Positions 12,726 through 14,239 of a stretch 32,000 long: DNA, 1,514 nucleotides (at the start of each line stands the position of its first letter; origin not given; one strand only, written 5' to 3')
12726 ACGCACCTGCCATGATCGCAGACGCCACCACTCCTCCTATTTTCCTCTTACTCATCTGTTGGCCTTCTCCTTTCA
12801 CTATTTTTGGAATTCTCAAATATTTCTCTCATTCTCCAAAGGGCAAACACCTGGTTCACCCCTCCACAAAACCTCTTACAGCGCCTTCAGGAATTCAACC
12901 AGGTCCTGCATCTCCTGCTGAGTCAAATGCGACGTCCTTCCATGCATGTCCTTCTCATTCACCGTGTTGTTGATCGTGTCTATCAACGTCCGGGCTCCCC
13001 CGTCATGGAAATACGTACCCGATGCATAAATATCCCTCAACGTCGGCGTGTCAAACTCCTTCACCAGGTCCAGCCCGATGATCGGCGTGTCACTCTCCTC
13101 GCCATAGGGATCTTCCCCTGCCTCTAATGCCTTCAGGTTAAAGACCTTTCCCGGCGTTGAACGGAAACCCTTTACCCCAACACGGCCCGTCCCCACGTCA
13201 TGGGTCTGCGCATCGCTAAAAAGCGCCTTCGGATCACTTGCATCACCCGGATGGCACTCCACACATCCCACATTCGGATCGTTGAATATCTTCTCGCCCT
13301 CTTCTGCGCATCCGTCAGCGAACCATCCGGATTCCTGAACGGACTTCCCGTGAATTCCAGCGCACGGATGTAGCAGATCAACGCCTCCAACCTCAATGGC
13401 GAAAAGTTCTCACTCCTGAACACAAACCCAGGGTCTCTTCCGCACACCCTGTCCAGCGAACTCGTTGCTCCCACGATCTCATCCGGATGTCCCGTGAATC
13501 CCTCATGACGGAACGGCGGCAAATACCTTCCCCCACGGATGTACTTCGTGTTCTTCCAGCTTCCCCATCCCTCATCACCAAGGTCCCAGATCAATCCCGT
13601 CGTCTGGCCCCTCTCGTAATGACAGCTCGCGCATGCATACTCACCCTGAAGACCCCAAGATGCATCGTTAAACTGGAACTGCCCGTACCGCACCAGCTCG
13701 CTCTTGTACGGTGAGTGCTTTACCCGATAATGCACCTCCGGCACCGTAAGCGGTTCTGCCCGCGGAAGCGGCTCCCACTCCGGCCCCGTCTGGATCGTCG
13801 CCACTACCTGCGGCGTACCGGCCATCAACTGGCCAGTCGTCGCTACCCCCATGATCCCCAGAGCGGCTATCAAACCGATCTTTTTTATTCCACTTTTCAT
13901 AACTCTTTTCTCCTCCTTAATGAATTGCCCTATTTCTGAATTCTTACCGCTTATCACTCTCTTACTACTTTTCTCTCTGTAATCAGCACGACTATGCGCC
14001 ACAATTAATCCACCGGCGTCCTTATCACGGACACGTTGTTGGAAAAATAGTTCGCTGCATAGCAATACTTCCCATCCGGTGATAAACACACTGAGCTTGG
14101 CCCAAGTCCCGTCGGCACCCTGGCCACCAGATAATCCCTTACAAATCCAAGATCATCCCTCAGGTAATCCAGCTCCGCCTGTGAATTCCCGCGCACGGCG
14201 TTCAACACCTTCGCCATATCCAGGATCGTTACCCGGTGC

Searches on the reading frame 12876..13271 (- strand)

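Call 12: search_protein_families(library=ncbifam, proteins=[window:12876-13271:-])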
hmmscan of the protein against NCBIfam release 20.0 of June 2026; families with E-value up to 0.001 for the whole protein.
window:12876-13271:- (131 aa): 4 families
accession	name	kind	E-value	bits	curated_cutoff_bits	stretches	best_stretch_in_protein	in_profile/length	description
NF052341.1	hydrazine_gamma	equivalog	1e-80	271.2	625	1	1-131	209-339/339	hydrazine synthase subunit gamma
NF052342.1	hydrazine_BC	exception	7e-70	236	1250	1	1-131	560-690/690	hydrazine synthase subunit beta-gamma fusion subunit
TIGR03791.1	TTQ_mauG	equivalog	1.4e-05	24.5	443.85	1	48-131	190-278/291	tryptophan tryptophylquinone biosynthesis enzyme MauG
TIGR04039.1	MXAN_0977_Heme2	hypoth_equivalog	0.0008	18.6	362.85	0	72-102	244-274/336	MbnH family di-heme enzyme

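Call 13: search_protein_families(library=pfam, proteins=[window:12876-13271:-])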
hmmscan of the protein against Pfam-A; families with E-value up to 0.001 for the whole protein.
window:12876-13271:- (131 aa): 1 family
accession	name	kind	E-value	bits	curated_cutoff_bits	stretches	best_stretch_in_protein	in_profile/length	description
PF13442.11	Cytochrome_CBB3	-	0.00081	20.1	27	0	93-128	34-68/68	Cytochrome C oxidase, cbb3-type, subunit III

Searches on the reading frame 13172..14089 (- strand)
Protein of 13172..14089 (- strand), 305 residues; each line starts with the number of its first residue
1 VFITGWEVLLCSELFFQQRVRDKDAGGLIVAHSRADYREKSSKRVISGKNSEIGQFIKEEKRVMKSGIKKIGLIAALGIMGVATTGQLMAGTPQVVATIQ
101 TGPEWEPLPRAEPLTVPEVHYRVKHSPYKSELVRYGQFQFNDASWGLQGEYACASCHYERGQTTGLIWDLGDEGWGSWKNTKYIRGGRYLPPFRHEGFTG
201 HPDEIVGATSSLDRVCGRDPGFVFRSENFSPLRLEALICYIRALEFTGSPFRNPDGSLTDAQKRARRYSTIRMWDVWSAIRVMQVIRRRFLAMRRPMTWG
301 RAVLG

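Call 12: search_protein_families(library=ncbifam, proteins=[window:13172-14089:-])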
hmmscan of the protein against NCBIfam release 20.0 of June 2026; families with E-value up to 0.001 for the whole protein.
window:13172-14089:- (305 aa): 2 families
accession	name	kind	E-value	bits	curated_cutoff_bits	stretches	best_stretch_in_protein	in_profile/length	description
NF052341.1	hydrazine_gamma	equivalog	4.3e-130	433.6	625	1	68-267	3-202/339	hydrazine synthase subunit gamma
NF052342.1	hydrazine_BC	exception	5.5e-115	385.1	1250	1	91-266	377-552/690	hydrazine synthase subunit beta-gamma fusion subunit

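Call 13: search_protein_families(library=pfam, proteins=[window:13172-14089:-])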
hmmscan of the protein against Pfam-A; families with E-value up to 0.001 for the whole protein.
window:13172-14089:- (305 aa): 0 families
